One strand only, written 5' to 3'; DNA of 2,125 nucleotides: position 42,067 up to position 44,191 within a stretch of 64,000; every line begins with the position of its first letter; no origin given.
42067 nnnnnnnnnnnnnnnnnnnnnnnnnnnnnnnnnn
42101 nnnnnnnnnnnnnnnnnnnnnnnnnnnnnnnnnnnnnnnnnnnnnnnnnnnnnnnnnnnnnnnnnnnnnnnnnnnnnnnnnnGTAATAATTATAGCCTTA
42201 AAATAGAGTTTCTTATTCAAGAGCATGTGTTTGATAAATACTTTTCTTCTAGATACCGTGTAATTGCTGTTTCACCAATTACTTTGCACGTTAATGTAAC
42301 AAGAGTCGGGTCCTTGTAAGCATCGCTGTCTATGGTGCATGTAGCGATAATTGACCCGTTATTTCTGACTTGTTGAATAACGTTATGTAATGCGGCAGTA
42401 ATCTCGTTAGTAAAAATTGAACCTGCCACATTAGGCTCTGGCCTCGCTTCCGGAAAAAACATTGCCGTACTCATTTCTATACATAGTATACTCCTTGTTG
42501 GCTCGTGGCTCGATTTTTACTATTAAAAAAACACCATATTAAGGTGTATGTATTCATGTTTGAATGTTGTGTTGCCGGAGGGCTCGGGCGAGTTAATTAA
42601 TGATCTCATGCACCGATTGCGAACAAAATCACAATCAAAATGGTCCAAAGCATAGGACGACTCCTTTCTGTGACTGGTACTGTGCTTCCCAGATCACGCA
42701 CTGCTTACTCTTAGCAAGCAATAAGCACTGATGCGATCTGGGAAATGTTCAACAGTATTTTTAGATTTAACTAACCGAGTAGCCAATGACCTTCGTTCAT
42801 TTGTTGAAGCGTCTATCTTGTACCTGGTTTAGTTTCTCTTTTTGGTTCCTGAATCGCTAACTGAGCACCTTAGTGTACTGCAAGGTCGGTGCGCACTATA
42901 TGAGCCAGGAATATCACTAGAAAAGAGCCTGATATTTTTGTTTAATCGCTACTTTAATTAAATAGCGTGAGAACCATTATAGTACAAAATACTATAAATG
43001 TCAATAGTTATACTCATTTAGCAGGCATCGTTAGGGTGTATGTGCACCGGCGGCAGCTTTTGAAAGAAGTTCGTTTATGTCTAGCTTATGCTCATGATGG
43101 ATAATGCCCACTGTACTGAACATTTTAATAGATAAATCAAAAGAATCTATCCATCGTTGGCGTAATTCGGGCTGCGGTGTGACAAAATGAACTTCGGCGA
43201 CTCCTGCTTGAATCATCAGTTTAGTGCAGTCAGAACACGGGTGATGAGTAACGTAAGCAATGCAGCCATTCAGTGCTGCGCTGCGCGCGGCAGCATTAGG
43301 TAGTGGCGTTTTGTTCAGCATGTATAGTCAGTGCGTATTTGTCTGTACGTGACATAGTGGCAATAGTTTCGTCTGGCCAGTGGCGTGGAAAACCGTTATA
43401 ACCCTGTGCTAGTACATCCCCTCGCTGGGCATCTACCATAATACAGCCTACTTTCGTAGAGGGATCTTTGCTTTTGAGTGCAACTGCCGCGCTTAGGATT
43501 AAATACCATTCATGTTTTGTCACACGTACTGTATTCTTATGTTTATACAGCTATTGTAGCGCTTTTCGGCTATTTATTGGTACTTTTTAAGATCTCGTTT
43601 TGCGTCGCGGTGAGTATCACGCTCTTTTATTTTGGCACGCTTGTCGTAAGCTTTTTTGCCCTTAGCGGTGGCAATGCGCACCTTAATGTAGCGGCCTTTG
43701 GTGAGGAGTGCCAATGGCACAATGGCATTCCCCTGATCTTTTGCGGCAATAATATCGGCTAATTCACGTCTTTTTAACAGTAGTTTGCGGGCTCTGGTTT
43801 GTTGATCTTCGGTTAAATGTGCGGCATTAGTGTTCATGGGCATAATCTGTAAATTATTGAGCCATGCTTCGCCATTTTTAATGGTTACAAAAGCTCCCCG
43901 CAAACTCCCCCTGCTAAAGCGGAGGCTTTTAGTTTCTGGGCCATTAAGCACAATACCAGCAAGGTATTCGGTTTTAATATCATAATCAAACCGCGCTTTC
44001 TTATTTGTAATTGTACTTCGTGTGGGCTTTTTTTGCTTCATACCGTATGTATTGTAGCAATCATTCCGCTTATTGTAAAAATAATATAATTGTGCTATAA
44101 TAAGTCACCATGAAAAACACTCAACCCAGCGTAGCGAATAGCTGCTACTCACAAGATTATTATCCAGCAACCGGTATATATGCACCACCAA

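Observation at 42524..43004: Orphan transcription unit: perfect consensus promoter, roughly 300-nt structured leader, strong SD and a 15-aa hydrophobic micro-ORF, then a terminator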

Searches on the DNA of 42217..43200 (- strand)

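Call 5: search_rna_families(source=window, start=42300, end=43200, threshold=evalue, max_evalue=10, show_alignments=3)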
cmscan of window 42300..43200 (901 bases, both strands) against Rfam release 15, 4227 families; matches with E-value up to 10: 4.
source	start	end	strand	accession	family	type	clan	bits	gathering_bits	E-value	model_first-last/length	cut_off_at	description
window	42336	42428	+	RF01574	DdR6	Gene; snRNA; snoRNA; CD-box;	-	17.8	90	4.2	1-86/86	no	Dictyostelium snoRNA DdR6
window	42929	43061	+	RF01821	RsaH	Gene; sRNA;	-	17.2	50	6.1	1-123/123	no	RNA Staph. aureus H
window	42597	42650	-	RF00248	mir-148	Gene; miRNA;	-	17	53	1.7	1-74/74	no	mir-148/mir-152 microRNA precursor family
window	42686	42745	-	RF03648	mir-9413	Gene; miRNA;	-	16.2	100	5.5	1-68/68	no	mir-9413 microRNA precursor family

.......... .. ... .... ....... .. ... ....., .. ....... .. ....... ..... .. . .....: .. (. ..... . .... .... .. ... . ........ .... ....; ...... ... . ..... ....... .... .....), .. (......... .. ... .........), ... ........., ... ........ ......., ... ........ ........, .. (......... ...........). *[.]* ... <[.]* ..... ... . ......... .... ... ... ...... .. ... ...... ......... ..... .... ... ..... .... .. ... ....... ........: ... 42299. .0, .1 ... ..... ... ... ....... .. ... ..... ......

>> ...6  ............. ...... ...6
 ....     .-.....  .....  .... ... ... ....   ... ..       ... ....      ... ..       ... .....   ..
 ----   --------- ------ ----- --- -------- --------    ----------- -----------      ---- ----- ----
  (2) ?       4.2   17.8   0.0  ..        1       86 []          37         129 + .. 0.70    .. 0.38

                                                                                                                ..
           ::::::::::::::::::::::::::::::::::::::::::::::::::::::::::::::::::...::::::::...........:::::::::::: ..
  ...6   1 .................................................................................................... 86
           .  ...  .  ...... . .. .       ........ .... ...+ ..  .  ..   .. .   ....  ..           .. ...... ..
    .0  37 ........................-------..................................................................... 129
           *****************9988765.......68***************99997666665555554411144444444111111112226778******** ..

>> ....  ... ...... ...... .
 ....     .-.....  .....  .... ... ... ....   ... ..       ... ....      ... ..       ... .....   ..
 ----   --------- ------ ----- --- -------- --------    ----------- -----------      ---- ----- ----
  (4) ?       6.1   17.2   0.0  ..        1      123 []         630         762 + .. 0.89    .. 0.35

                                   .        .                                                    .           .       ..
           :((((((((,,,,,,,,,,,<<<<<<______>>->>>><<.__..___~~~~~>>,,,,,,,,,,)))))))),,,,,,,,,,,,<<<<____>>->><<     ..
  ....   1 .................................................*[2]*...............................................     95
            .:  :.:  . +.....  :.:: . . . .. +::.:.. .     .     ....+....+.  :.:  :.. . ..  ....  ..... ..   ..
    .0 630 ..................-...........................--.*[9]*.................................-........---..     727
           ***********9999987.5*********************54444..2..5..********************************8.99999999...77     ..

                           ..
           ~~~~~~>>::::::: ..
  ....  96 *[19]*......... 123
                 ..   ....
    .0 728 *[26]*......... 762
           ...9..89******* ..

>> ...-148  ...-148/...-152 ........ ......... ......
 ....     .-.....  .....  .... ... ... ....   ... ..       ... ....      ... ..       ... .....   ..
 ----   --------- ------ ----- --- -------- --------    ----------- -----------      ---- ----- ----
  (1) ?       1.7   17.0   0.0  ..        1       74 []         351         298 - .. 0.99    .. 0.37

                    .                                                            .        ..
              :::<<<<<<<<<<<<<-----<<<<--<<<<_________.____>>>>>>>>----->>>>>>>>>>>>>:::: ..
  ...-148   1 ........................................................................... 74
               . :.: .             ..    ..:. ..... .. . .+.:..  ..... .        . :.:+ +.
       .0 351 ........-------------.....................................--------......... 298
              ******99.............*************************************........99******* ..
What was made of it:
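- On tmRNA (ssrA): No Rfam tmRNA hit even at E <= 10 (call 5).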

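Call 55: build_rna_model(alignment_id=A1)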
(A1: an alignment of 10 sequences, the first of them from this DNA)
Model R1 built from alignment A1 (10 sequences, 193 columns); structure: RNAalifold consensus.
model positions 165; base pairs 32; branch points 1; effective number of sequences 2.22; information 0.59 bits per position. Calibrated on 0.2 Mb of random sequence (short: E-values are rough).
structure used (alignment columns):
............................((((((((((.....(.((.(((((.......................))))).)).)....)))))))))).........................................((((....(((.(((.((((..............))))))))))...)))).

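Call 57: search_with_rna_model(model_id=R1, source=window, filters=off, max_evalue=10)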
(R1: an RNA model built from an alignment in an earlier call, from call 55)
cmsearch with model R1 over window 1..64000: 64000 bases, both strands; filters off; matches with E-value up to 10: 10.
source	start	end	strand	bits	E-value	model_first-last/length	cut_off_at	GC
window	42777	42935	-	149.4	4.2e-37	1-165/165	no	0.43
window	42653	42768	-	30.1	6.2e-06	1-165/165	no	0.43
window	42826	42977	+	13.3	0.15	1-165/165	no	0.39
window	4461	4574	+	10.5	0.78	1-165/165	no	0.37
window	49033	49134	+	8.1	3.3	1-165/165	no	0.27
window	13500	13636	-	8.1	3.4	1-165/165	no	0.3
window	62121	62212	+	7.9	3.9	1-165/165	no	0.25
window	30613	30730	+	7.8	4.1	1-165/165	no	0.35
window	23515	23673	-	7.7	4.2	1-165/165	no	0.36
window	19394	19510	-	6.9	7.1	1-165/165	no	0.38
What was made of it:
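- The core is single-copy in the window (call 57).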

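Call 58: search_with_rna_model(model_id=R1, sources=[L001, L002, L009, L019, L044, L081, L082, L084, L086, L087, L091, L092, L093, L094, L095, L096, L097, L098, L099, L100, L101, L102, L103, L104, L105, L106, L107, L108, L109, L110, L111], max_evalue=1)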
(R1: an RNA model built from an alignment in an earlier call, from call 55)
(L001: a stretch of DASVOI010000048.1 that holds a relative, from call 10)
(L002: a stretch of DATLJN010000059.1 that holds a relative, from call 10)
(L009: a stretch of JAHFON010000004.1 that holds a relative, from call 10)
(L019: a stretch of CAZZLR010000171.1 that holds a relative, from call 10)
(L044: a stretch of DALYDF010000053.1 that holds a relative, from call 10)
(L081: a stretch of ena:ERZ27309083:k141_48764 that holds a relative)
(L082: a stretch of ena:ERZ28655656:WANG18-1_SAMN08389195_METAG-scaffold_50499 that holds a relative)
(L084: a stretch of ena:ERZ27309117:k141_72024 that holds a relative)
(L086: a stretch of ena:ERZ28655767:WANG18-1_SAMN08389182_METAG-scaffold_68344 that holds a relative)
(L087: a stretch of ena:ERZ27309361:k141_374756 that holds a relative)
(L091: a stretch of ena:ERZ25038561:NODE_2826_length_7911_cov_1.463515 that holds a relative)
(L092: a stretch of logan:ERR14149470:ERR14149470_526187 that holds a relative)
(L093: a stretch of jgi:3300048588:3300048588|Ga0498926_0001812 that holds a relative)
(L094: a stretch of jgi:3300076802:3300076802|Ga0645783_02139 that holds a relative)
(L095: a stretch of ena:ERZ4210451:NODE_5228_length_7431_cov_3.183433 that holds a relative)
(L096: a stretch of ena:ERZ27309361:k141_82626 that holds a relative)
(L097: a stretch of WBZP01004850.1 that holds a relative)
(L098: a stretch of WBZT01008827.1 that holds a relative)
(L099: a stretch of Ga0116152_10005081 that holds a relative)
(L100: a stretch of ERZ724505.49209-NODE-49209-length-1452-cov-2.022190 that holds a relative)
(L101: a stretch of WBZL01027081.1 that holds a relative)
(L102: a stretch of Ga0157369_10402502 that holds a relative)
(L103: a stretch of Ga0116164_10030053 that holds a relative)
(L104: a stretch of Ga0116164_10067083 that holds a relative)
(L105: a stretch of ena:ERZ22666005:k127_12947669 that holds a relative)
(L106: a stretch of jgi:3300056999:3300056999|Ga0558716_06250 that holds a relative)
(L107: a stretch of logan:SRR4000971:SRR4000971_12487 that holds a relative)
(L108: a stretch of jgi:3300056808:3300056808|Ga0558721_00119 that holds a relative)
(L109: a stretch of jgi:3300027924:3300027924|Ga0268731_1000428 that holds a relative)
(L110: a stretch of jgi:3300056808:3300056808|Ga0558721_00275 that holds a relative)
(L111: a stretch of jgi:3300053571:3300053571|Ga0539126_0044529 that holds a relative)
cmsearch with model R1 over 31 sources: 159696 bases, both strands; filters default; matches with E-value up to 1: 45.
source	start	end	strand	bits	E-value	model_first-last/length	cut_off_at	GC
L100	771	942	+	157.3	8.8e-39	1-165/165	no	0.41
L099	9810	9968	+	152.1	2e-37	1-165/165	no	0.44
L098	5080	5252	-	151.1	3.8e-37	1-165/165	no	0.43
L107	2702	2874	+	151.1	3.8e-37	1-165/165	no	0.43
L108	2702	2874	+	151.1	3.8e-37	1-165/165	no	0.43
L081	1313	1471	+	149.4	1e-36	1-165/165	no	0.43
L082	110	268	+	149.4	1e-36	1-165/165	no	0.43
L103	1782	1940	-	149.4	1e-36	1-165/165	no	0.43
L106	2753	2922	+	148.2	2.1e-36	1-165/165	no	0.4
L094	4576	4737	+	144.8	1.6e-35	1-165/165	no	0.4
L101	498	654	+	143.9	2.7e-35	1-165/165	no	0.46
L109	2691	2867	+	142.5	6.6e-35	1-165/165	no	0.38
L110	2691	2867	+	142.5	6.6e-35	1-165/165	no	0.38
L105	1405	1567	+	137.8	1.1e-33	1-165/165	no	0.44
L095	4577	4734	+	136.8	2e-33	1-165/165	no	0.38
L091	6702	6875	+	132.1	3.3e-32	1-165/165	no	0.37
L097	1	135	-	106.4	1.8e-25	1-129/165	3'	0.39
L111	1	140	+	103.7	9.1e-25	38-165/165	5'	0.41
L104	1682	1785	+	92.1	9.7e-22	1-106/165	3'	0.45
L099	9977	10114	+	32.8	2.9e-06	1-165/165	no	0.43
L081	1480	1595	+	30.1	1.5e-05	1-165/165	no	0.43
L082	277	392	+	30.1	1.5e-05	1-165/165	no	0.43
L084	46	161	+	30.1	1.5e-05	1-165/165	no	0.43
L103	1658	1773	-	30.1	1.5e-05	1-165/165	no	0.43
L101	663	790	+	29.9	1.7e-05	1-165/165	no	0.47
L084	1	37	+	28.2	4.6e-05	129-165/165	5'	0.46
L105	1574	1701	+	27.4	7.8e-05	1-165/165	no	0.45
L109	2877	3012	+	26.2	0.00016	1-165/165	no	0.43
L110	2877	3012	+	26.2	0.00016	1-165/165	no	0.43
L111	150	285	+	26.2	0.00016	1-165/165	no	0.43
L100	956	1085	+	24.3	0.00049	1-165/165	no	0.42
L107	2885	3013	+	23.3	0.00089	1-165/165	no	0.47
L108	2885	3013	+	23.3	0.00089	1-165/165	no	0.47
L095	4527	4686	-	22.9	0.0011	1-165/165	no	0.34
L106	2934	3061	+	20.4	0.0051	1-165/165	no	0.41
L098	4937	5070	-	20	0.0067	1-165/165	no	0.43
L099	9768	9919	-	18.1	0.021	1-165/165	no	0.4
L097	18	131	+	14.6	0.16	1-165/165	no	0.39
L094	1516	1664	-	14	0.24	1-165/165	no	0.3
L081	1271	1422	-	13.3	0.37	1-165/165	no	0.39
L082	68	219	-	13.3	0.37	1-165/165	no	0.39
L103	1831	1982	+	13.3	0.37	1-165/165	no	0.39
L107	2695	2819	-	12.7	0.54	1-165/165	no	0.4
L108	2695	2819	-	12.7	0.54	1-165/165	no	0.4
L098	5135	5248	+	12.4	0.64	1-165/165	no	0.41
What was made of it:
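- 42777..42935 (-): Conserved core domain. P1 is 42902-42911 with 42846-42855. P2 and the invariant loop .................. lie at 42856-42894. A variable hairpin follows, then the P4 hairpin at 42783-42814. Model R1 scores 149.4 bits here and 132-157 bits in all relatives (calls 57, 58).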

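Call 59: search_rna_families(sources=[L091, L094, L095, L098, L101, L105, L106, L107, L109], threshold=evalue, max_evalue=0.1)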
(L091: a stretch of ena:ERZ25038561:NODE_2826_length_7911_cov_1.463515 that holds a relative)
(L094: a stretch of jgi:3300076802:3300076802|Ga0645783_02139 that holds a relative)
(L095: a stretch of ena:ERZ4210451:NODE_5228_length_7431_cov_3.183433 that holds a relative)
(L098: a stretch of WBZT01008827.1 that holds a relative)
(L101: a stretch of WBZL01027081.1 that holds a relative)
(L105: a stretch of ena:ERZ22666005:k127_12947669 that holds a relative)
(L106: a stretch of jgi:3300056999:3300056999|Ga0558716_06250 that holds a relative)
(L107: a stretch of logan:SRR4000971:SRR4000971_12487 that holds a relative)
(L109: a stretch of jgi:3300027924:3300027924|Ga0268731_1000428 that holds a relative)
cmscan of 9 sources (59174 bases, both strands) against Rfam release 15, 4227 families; matches with E-value up to 0.1: 0.
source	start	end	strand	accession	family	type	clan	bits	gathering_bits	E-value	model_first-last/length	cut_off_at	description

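Call 60: search_with_rna_model(model_id=R1, source=window, start=42600, end=43000, filters=off, max_evalue=0.01, show_alignments=2)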
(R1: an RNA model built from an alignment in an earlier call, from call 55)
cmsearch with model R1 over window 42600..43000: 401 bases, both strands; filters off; matches with E-value up to 0.01: 3.
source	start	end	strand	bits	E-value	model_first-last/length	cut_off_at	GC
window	42777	42935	-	149.4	2.6e-39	1-165/165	no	0.43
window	42653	42768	-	30.1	3.9e-08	1-165/165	no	0.43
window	42826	42977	+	13.3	0.00095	1-165/165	no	0.39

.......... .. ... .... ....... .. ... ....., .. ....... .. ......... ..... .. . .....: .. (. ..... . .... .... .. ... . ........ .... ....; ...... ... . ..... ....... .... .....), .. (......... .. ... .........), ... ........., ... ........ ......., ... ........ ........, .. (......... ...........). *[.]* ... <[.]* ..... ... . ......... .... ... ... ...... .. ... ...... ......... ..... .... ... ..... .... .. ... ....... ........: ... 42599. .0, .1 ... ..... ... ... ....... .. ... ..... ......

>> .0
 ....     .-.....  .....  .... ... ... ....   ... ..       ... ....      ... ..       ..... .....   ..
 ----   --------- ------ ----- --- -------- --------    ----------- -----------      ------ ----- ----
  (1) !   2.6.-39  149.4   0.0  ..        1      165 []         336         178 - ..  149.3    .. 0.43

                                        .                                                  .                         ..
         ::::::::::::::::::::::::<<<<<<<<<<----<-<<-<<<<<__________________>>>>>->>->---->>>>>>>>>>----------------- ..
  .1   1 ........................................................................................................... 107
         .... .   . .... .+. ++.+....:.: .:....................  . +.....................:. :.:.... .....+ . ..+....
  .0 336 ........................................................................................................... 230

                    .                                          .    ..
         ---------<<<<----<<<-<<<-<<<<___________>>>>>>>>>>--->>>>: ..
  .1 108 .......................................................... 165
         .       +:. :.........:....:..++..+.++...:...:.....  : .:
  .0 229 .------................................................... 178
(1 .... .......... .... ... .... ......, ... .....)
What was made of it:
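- Closest known: Tandem-domain riboswitches. Same: Two related arms in tandem: the core model also hits the 3' hairpin module at 20-33 bits in every SPFH-type leader (calls 57, 58, 60).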

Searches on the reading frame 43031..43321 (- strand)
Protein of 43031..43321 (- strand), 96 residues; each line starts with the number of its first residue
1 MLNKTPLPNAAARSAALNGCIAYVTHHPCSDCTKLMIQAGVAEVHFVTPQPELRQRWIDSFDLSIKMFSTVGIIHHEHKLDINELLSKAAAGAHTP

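Call 8: search_protein_families(library=pfam, proteins=[window:43031-43321:-], max_evalue=0.01)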
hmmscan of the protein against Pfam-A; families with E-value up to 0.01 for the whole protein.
window:43031-43321:- (96 aa): 2 families
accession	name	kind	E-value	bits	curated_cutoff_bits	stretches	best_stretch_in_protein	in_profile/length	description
PF00383.29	dCMP_cyt_deam_1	-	1.1e-07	32.2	25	1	13-47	66-101/102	Cytidine and deoxycytidylate deaminase zinc-binding region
PF14437.12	MafB19-deam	-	2.9e-06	27.6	27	1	14-50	67-103/142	MafB19-like deaminase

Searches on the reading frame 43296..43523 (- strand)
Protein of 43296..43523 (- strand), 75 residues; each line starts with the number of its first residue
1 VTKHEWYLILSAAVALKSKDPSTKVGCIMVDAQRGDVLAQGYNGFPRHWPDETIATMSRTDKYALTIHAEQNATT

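Call 8: search_protein_families(library=pfam, proteins=[window:43296-43523:-], max_evalue=0.01)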
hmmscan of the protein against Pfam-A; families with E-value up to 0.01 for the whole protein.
window:43296-43523:- (75 aa): 1 family
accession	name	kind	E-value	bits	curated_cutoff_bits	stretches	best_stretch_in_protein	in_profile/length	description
PF00383.29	dCMP_cyt_deam_1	-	1.2e-08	35.2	25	1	1-73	1-59/102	Cytidine and deoxycytidylate deaminase zinc-binding region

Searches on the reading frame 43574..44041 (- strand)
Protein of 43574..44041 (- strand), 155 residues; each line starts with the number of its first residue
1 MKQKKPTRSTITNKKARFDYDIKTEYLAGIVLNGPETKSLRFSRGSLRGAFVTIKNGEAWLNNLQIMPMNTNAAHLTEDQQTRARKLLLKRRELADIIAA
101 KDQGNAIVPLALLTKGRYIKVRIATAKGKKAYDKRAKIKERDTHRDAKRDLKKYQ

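Call 8: search_protein_families(library=pfam, proteins=[window:43574-44041:-], max_evalue=0.01)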
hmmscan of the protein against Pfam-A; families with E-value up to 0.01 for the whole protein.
window:43574-44041:- (155 aa): 1 family
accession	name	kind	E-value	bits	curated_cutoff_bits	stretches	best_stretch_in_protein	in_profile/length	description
PF01668.23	SmpB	-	4.8e-44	150.2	27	1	11-153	2-143/143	SmpB protein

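Call 10: find_related_loci(query=window:43574-44041:-, collection=genome_contigs, flank=5000)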
Query window:43574-44041:- (155 aa) in genome_contigs; peptide patterns used: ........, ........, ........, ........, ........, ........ (x = any residue, [..] = any of these).
600 stretches matched a pattern (row limit reached: there are more); 505 encode a relative of the query (tblastn E <= 1e-3); the best 80 are kept; 80 distinct loci.
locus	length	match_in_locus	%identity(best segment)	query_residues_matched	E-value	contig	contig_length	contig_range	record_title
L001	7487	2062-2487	53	2-145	8e-43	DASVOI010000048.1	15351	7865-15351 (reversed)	MAG TPA_asm: Candidatus Saccharimonadales bacterium isolate SMAG_U3149 k141_720709, whole genome shotgun sequence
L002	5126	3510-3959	49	1-151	5e-42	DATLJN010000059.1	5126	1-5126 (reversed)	MAG TPA_asm: Magnetospirillaceae bacterium isolate SMAG_U13697 k141_60831, whole genome shotgun sequence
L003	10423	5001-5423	45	12-153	5e-34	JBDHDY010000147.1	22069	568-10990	MAG: Gemmatimonadota bacterium isolate M8-44_Bin_129 M8-44_Bin_129_scaffold_37984, whole genome shotgun sequence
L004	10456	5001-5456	44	2-152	1e-33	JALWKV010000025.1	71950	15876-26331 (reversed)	MAG: Gammaproteobacteria bacterium isolate M17_metabat2_scaf2bin.014 M17_NODE_113_length_71950_cov_42.725631, whole geno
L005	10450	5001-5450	44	1-151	7e-33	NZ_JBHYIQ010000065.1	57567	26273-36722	Amycolatopsis sp. NPDC059021 NPDC059021_T51_C4.ctg-0065, whole genome shotgun sequence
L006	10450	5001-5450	44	1-151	7e-33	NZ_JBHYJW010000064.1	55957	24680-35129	Amycolatopsis sp. NPDC058986 NPDC058986_T48_A9.ctg-0064, whole genome shotgun sequence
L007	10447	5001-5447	46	1-149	3e-32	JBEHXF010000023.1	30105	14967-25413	MAG: Chlamydiota bacterium isolate ES1.bin.38 NODE_1432_length_30105_cov_4.254549, whole genome shotgun sequence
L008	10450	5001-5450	43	1-151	2e-32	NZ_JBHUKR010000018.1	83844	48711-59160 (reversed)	Amycolatopsis pigmentata strain CGMCC 4.7645 platanus_K_17_124_18, whole genome shotgun sequence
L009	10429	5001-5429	42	12-154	3e-32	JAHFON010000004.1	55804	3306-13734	MAG: Candidatus Moraniibacteriota bacterium isolate nzgw504 NODE_450_length_55805_cov_3.703541, whole genome shotgun seq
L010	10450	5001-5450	43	1-151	6e-32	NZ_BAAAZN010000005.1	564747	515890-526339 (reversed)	Amycolatopsis ultiminotia strain JCM 16898 sequence05, whole genome shotgun sequence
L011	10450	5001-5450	44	1-151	5e-32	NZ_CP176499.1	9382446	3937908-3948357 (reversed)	Amycolatopsis sp. GA6-003 chromosome, complete genome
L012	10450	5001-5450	44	1-151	4e-32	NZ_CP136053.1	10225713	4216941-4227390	Amycolatopsis sp. WGS_07 chromosome, complete genome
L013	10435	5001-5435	45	1-146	5e-32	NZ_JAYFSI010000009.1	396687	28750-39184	Amycolatopsis sp., V23-08 9, whole genome shotgun sequence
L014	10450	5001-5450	44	1-151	4e-32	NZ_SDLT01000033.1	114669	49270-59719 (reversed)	Amycolatopsis nivea strain CFH S0261 Scaffold33, whole genome shotgun sequence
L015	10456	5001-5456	42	2-152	9e-32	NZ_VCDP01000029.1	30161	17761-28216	Xenorhabdus littoralis strain Reich WTCHG_223154_273_1_contig_29, whole genome shotgun sequence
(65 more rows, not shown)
